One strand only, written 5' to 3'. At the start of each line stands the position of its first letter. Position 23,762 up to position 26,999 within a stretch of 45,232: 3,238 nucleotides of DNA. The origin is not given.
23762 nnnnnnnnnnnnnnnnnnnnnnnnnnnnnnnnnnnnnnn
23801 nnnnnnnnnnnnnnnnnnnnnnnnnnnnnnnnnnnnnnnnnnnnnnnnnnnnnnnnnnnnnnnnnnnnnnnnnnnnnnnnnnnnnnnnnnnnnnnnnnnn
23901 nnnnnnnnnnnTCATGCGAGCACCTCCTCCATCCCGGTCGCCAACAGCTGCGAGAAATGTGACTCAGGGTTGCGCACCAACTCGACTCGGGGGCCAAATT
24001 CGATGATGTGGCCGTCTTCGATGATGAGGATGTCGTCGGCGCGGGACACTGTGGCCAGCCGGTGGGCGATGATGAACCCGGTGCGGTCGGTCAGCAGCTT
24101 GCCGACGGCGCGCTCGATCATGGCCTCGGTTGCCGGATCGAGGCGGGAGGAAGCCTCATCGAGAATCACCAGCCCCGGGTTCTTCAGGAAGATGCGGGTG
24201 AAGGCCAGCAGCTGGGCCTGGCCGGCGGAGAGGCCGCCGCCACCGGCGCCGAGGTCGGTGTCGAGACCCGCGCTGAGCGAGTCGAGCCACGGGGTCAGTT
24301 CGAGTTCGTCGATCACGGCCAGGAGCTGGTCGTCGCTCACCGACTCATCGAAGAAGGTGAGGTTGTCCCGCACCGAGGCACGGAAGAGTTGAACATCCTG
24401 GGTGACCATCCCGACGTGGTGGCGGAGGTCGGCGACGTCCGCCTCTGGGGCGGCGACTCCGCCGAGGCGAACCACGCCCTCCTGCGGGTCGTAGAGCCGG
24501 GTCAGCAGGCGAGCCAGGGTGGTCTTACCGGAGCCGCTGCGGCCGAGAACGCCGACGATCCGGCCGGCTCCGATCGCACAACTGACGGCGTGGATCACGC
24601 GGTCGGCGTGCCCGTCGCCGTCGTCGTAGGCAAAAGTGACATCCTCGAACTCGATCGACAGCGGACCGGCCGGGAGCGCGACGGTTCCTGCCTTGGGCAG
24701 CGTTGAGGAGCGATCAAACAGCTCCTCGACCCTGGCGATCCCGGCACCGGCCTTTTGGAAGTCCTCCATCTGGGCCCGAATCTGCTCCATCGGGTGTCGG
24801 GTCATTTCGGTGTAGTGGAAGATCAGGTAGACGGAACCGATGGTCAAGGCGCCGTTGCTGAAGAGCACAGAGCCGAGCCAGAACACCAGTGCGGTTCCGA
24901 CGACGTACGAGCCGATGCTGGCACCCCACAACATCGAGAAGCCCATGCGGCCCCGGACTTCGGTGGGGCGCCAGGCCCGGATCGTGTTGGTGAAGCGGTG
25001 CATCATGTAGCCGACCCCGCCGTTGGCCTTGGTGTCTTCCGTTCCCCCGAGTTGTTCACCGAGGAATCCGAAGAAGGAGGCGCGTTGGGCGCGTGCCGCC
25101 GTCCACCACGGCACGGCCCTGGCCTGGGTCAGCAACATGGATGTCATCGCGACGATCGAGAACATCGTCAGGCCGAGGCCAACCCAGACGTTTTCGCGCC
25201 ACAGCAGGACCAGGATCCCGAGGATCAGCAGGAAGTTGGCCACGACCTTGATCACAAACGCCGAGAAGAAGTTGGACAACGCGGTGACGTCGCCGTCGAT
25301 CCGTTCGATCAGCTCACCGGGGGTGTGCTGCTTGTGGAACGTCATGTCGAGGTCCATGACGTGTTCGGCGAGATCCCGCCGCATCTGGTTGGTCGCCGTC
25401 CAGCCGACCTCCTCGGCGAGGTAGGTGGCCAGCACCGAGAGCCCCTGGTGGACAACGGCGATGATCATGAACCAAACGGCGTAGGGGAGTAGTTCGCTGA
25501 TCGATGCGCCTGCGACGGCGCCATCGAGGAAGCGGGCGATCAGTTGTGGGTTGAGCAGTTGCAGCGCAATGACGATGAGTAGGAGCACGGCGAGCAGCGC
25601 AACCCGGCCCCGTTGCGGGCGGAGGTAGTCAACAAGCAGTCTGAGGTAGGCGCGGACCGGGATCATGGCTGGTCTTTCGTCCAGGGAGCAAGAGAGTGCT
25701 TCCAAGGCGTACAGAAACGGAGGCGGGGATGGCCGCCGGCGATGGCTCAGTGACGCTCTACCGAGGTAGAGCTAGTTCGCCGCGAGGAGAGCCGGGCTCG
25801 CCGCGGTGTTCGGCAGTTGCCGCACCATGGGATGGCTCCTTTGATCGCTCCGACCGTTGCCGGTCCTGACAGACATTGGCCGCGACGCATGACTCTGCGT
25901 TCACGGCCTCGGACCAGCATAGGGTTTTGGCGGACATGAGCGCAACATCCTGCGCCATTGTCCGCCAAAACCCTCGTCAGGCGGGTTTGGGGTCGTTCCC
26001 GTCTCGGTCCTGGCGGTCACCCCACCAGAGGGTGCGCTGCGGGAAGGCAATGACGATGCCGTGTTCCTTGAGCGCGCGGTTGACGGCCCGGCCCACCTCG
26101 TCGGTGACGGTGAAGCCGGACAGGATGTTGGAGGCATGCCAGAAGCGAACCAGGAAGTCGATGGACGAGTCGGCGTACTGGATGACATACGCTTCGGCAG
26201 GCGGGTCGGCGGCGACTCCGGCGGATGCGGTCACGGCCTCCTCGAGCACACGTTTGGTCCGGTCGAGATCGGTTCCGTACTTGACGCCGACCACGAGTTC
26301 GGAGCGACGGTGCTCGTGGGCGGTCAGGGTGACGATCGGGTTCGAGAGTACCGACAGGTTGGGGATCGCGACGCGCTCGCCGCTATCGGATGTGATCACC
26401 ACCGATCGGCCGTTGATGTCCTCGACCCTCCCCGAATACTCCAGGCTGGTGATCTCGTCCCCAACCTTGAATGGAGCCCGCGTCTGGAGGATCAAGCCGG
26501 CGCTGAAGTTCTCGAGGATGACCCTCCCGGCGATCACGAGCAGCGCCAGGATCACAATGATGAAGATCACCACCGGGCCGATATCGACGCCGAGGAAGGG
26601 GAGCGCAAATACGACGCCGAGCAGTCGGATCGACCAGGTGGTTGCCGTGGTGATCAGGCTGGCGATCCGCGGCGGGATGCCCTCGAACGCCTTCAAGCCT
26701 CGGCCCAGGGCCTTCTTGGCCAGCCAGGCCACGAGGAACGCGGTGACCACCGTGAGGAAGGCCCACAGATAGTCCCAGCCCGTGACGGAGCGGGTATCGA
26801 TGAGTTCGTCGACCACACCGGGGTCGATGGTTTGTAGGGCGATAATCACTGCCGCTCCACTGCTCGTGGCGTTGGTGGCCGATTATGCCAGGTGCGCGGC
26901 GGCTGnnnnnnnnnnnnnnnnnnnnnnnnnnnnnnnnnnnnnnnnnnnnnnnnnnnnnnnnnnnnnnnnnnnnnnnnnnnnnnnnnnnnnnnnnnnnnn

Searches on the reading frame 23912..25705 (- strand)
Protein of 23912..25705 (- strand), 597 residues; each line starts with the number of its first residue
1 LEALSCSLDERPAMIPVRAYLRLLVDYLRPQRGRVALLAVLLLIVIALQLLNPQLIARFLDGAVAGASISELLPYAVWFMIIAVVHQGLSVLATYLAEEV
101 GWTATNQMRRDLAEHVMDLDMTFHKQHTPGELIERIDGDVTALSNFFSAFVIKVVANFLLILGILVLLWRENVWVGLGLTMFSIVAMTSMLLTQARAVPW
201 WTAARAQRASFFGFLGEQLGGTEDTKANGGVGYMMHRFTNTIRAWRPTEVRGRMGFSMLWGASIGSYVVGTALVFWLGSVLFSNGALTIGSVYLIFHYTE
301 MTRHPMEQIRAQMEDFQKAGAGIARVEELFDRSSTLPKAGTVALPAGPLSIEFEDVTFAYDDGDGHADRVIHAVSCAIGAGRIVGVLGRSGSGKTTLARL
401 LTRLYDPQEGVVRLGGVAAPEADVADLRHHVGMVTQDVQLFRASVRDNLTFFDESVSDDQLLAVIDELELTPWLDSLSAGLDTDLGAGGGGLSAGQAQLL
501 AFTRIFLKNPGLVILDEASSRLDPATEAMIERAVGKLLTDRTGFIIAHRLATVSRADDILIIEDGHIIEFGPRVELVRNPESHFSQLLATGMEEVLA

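Call 19: search_protein_families(library=pfam, proteins=[window:23912-25705:-])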
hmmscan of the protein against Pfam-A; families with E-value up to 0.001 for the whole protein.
window:23912-25705:- (597 aa): 5 families
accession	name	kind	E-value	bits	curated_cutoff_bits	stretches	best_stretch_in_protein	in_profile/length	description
PF00005.33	ABC_tran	-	1.6e-25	90.7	25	1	372-519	2-136/137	ABC transporter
PF00664.28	ABC_membrane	-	9.1e-23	81.7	28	1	37-297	3-265/274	ABC transporter transmembrane region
PF13604.12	AAA_30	-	1.6e-05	25.1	27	1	378-469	14-98/191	AAA domain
PF13401.12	AAA_22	-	9.6e-05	23.1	27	1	383-470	7-95/130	AAA domain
PF13191.12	AAA_16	-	0.00019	22.4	32.6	1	376-532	19-154/167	AAA ATPase domain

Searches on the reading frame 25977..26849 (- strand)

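Call 19: search_protein_families(library=pfam, proteins=[window:25977-26849:-])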
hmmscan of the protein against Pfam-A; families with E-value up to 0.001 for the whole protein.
window:25977-26849:- (290 aa): 2 families
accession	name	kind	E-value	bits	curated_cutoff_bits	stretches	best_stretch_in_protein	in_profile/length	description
PF00924.24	MS_channel_2nd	-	5e-13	49.4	20.2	1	111-173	2-64/68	Mechanosensitive ion channel, beta-domain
PF21082.3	MS_channel_3rd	-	2.4e-12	47.5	21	1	184-267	2-88/88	Mechanosensitive ion channel MscS, C-terminal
